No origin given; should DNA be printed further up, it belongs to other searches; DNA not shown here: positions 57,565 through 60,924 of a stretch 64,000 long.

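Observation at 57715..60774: Stand-alone PHP-phosphoesterase / Rad50-SbcC-like ATPase fusion on a compositionally foreign insert (candidate single-gene defence, Ppl-like or new variant)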

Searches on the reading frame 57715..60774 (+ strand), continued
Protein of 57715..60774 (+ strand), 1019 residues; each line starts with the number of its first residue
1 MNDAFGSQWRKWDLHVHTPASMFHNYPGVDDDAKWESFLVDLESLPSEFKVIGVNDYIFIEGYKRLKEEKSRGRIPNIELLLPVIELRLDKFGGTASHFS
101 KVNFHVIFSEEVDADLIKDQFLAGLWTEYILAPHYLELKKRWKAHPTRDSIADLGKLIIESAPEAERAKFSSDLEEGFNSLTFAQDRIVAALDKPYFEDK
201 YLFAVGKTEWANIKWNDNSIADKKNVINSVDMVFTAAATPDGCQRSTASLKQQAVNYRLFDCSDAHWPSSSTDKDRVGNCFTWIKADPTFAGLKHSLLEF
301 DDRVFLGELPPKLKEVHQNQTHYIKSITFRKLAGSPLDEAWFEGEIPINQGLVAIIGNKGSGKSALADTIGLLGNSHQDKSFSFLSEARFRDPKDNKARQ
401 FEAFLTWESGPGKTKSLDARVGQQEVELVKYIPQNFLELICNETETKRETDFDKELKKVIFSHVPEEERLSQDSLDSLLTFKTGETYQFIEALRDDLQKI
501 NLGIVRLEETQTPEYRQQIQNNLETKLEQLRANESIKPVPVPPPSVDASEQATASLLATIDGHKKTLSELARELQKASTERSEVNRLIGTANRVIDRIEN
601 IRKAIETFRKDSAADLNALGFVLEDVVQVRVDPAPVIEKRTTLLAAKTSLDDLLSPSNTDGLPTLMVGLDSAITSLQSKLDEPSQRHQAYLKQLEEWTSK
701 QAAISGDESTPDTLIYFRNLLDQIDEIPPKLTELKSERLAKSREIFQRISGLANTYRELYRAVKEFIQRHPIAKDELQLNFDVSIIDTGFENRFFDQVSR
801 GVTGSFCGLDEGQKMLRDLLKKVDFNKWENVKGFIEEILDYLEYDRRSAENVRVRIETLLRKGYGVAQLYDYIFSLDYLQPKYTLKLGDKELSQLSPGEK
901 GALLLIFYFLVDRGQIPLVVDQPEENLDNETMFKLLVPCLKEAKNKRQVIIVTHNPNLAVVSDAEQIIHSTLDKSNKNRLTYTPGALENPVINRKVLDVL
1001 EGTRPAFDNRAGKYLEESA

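Call 30: get_annotated_region(hit=H14, flank=6000)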
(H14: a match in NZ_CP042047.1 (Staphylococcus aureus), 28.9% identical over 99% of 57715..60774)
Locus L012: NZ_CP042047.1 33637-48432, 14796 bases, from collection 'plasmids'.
description: Staphylococcus aureus strain B2-7A plasmid pSALNBL75, complete sequence
organism: Staphylococcus aureus (NCBI taxid 1280)
taxonomy: Bacteria; Bacillota; Bacilli; Bacillales; Staphylococcaceae; Staphylococcus; Staphylococcus aureus
host: -; source: retail beef liver; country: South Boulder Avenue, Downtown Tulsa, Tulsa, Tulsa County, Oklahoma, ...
typing (MOB-suite, as given by PLSDB): conjugative; replicon rep_cluster_1017,rep_cluster_765; relaxase MOBP; mating-pair formation MPF_T
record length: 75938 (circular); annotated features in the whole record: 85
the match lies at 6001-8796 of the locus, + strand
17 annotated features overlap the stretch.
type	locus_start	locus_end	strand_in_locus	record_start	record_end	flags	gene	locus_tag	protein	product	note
CDS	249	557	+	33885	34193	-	-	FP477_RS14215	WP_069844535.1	hypothetical protein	-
CDS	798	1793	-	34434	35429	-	-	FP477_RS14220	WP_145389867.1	replication initiator protein A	-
CDS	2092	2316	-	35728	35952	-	-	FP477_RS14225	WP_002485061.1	hypothetical protein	-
CDS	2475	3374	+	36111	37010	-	-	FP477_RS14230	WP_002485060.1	ParA family protein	-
CDS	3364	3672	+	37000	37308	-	-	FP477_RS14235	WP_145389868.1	hypothetical protein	-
CDS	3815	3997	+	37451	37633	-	-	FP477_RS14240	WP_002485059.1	hypothetical protein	-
CDS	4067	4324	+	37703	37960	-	-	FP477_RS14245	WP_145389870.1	hypothetical protein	-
CDS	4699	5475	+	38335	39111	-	-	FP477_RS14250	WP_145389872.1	hypothetical protein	-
CDS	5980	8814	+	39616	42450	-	-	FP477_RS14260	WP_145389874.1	TrlF family AAA-like ATPase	-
CDS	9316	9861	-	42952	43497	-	-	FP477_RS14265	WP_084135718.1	TetR/AcrR family transcriptional regulator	GO:0006355 - regulation of DNA-templated transcription [Evidence IEA]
CDS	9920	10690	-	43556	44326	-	-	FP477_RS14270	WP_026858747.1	DNA alkylation repair protein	-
CDS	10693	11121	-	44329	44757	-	-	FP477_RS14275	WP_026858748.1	VOC family protein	-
CDS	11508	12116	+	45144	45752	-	-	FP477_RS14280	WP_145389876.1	recombinase family protein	GO:0006310 - DNA recombination [Evidence IEA]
CDS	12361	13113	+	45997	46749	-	-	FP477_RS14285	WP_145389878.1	SDR family oxidoreductase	-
CDS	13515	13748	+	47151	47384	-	-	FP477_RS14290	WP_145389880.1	hypothetical protein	-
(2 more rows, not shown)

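Call 32: search_solved_structures(query=A1, max_evalue=1, show_alignments=0)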
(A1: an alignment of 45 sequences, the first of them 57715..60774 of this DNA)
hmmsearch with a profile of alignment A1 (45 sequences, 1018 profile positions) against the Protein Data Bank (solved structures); distinct sequences matched with E-value up to 1: 39.
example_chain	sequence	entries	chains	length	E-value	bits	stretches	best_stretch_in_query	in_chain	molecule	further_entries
5xu1_A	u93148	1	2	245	3.8e-05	24.8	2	344-373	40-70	ABC transporter ATP-binding protein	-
9w2w_D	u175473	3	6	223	0.00024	22.2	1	885-962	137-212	LolD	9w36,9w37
9w35_C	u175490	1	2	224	0.00025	22.1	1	885-962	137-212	LolD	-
8v46_A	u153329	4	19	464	0.0009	20.3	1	873-958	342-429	AriA antitoxin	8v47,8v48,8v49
5f3w_B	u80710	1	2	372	0.00099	20.1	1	341-368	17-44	DNA double-strand break repair Rad50 ATPase,DNA double-strand break repair Rad50 ATPase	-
3aux_A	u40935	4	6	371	0.0017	19.3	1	341-368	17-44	DNA double-strand break repair rad50 ATPase | DNA double-strand break repair Rad50 ATPase,DNA double-strand break repair Rad50 ATPase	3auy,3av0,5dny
3qku_A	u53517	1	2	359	0.0083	17.1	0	889-970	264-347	DNA double-strand break repair rad50 ATPase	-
5lj9_A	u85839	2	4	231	0.0089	17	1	350-375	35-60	Macrolide export ATP-binding/permease protein MacB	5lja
8v45_A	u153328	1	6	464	0.0092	16.9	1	873-958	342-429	AriA antitoxin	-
8ux9_B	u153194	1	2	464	0.0095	16.9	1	873-958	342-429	AriA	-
3qkt_A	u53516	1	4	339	0.01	16.8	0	889-970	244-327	DNA double-strand break repair rad50 ATPase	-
4nci_A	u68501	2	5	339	0.013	16.5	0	889-970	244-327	DNA double-strand break repair Rad50 ATPase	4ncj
2p0t_A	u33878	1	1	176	0.013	16.4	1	630-758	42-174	UPF0307 protein PSPTO_4464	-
9nl5_E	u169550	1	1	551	0.019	15.9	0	889-931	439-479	EttA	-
9nlb_E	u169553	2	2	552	0.02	15.9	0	889-931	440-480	Energy-dependent translational throttle protein EttA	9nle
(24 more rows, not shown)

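Call 53: predict_structure(alignment_id=A1)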
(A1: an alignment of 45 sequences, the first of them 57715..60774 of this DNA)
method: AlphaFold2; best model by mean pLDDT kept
length: 1019 residues; sequences in the alignment: 45
mean_pLDDT: 84.3   pTM: 0.68
mean pLDDT of the five models: 84.3, 83.8, 83.8, 82.9, 81.0
residues with pLDDT >= 90: 318; 70-90: 603; 50-70: 80; < 50: 18
segments of 3 or more residues with pLDDT < 50: 93-99, 1013-1019
pLDDT, mean of each block of 10 residues (from residue 1): 83 94 88 93 93 92 94 92 90 48 88 91 83 72 75 88 86 85 88 91 82 64 81 90 88 90 91 89 92 88 91 92 93 80 87 89 89 88 71 76 93 87 86 87 71 86 82 85 89 94 91 86 89 84 56 71 82 85 87 84 81 82 83 89 91 83 83 76 71 81 85 88 86 93 95 88 86 86 88 87 64 84 91 92 81 83 90 94 84 82 88 88 69 82 91 84 90 85 86 82 60 44
secondary structure, 60 per line:
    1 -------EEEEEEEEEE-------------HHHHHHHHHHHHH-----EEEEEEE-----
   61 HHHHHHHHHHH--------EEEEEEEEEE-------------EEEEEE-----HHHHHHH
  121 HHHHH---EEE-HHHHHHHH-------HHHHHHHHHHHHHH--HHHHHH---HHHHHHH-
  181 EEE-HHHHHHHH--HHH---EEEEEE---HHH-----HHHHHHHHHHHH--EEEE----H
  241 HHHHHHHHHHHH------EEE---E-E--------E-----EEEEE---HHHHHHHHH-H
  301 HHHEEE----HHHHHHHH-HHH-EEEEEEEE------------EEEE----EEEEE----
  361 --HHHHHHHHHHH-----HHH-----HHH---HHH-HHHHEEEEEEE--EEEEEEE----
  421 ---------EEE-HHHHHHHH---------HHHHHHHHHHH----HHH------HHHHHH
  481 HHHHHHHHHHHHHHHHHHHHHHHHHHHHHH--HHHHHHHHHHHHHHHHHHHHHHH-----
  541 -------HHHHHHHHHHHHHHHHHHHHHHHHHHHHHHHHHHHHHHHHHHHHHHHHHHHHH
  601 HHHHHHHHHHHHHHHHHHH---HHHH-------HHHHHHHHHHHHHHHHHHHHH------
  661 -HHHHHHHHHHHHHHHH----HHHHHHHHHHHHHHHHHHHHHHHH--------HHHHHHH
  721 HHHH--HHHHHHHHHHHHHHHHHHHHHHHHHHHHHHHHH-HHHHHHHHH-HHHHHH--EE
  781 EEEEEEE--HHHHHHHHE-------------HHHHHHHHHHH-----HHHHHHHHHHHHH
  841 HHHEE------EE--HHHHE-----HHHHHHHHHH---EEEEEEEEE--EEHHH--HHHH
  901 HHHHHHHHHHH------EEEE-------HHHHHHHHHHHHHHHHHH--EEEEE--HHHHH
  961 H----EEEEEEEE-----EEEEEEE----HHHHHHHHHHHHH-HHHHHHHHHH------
elements in order (helices of 4 or more, strands of 3 or more residues): E8-17 H31-43 E49-55 H61-71 E80-89 E103-108 H114-125 E129-131 H133-140 H148-161 H164-169 H173-179 E181-183 H185-192 E201-206 H218-229 E232-235 H240-252 E259-261 E282-286 H290-298 H300-303 E304-306 H311-318 E324-331 E344-347 E352-356 H363-373 H397-400 E401-407 E410-416 E430-432 H434-441 H451-461 H475-510 H513-535 H548-619 H623-626 H634-654 H662-677 H682-705 H714-724 H727-759 H761-769 H771-776 E779-787 H790-797 H812-822 H828-843 H856-859 H866-875 E879-887 H897-911 E918-921 H929-946 E949-953 H956-961 E966-973 E979-985 H990-1002 H1004-1013

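Call 55: fold_search(model_id=the predicted structure, library=pdb)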
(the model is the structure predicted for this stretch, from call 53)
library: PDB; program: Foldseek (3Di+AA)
matches with E <= 10: 1051; with E <= 0.001: 44
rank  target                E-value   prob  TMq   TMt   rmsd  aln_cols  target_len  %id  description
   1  7zr1_C                4.5e-10  1.00  0.16  0.21  80.2       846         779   13  Chaetomium thermophilum Mre11-Rad50-Nbs1 complex bound to ATPyS (composite structure) (released 2023-01-11)
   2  7nyw_B                5.8e-10  1.00  0.20  0.23  32.6       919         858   12  Cryo-EM structure of the MukBEF-MatP-DNA head module (released 2021-07-07)
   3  7zr1_D                6.1e-10  1.00  0.15  0.19  79.2       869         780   13  Chaetomium thermophilum Mre11-Rad50-Nbs1 complex bound to ATPyS (composite structure) (released 2023-01-11)
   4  7nyw_A                1.5e-09  1.00  0.18  0.25  30.9       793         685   13  Cryo-EM structure of the MukBEF-MatP-DNA head module (released 2021-07-07)
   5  5xei                  1.5e-09  1.00  0.19  0.35  32.1       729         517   14  Crystal structure of the Smc head domain with a coiled coil and joint derived from Pyrococcus yayanosii (released 2017-06-07)
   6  9qxt_A                7.8e-08  1.00  0.17  0.22  42.8       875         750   10  E. coli JetABC dimer in the DNA boarding-holding state (released 2025-10-01)
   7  9qxx_A                9.1e-08  1.00  0.16  0.21  43.7       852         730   11  JetABC DNA loaded state dimer (released 2025-10-01)
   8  9qxu_B                1.4e-07  1.00  0.18  0.22  41.9       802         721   11  JetABC DNA loaded state monomer (open) (released 2025-10-01)
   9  9qxx_B                1.5e-07  1.00  0.17  0.21  42.1       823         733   12  JetABC DNA loaded state dimer (released 2025-10-01)
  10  8dk2_D                3.7e-07  1.00  0.17  0.23  43.1       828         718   11  CryoEM structure of Pseudomonas aeruginosa PA14 JetABC in an unclamped state trapped in ATP dependent dimeric form (released 2022-10-05)
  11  8q72_A                5.2e-07  1.00  0.18  0.23  43.9       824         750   11  E. coli plasmid-borne JetABCD(E248A) core in a cleavage-competent state (released 2024-01-31)
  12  9a6c_A                7.7e-07  1.00  0.17  0.25  20.5       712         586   13  Integrative model of YYDD-YYDB by crosslinking MS and deep learning (released 2024-09-18)
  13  9qxu_A                1.8e-06  1.00  0.16  0.20  43.2       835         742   12  JetABC DNA loaded state monomer (open) (released 2025-10-01)
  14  8dk2_C                2.9e-06  1.00  0.17  0.23  43.3       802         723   12  CryoEM structure of Pseudomonas aeruginosa PA14 JetABC in an unclamped state trapped in ATP dependent dimeric form (released 2022-10-05)
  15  9ux7_A                8.8e-06  1.00  0.13  0.22  30.1       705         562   11  CryoEM Structure of LmuAB-DNA complex (released 2026-03-25)
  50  9gm6_B                1.4e-03  0.95  0.18  0.16  47.2      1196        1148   10  MukBEF in a nucleotide-bound state with open neck gate (heads core) (released 2025-03-26)
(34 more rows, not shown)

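Call 61: search_protein_families(library=pfam, proteins=[L010:5585-5845:+, L010:9196-9618:+, L010:11984-13561:+, L010:2910-5033:+, L010:1163-2902:+, L006:7676-7891:+, L008:7666-7833:+, L008:7566-7703:+, L011:9986-11293:+, L009:9438-9905:-], max_evalue=0.01)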
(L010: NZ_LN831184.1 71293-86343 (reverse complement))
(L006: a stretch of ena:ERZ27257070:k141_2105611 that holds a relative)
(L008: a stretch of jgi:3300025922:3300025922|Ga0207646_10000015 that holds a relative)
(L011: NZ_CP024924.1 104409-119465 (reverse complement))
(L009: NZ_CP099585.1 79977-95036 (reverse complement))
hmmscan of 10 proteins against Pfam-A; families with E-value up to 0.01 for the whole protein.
L010:5585-5845:+ (86 aa): 0 families

L010:9196-9618:+ (140 aa): 1 family
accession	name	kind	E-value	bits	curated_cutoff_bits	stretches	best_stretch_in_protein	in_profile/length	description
PF01507.26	PAPS_reduct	-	0.0016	19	22.5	1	29-87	100-153/175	Phosphoadenosine phosphosulfate reductase domain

L010:11984-13561:+ (525 aa): 0 families

L010:2910-5033:+ (707 aa): 0 families

L010:1163-2902:+ (579 aa): 0 families

L006:7676-7891:+ (71 aa): 3 families
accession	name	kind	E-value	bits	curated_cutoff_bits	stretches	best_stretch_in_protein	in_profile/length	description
PF12441.14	CopG_antitoxin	-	5e-05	24.4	28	1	4-55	23-76/79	CopG antitoxin of type II toxin-antitoxin system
PF14384.12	BrnA_antitoxin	-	0.00047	20.9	26.1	1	11-52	15-61/68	BrnA antitoxin of type II toxin-antitoxin system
PF23807.1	RHH_10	-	0.0036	18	27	1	12-64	14-65/84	Ribbon-helix-helix protein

L008:7666-7833:+ (55 aa): 0 families

L008:7566-7703:+ (45 aa): 0 families

L011:9986-11293:+ (435 aa): 1 family
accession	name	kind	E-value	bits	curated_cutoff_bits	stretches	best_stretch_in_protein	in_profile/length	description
PF18739.6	HEPN_Apea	-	0.0089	16.9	24.4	0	265-394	1-132/136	Apea-like HEPN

L009:9438-9905:- (155 aa): 0 families
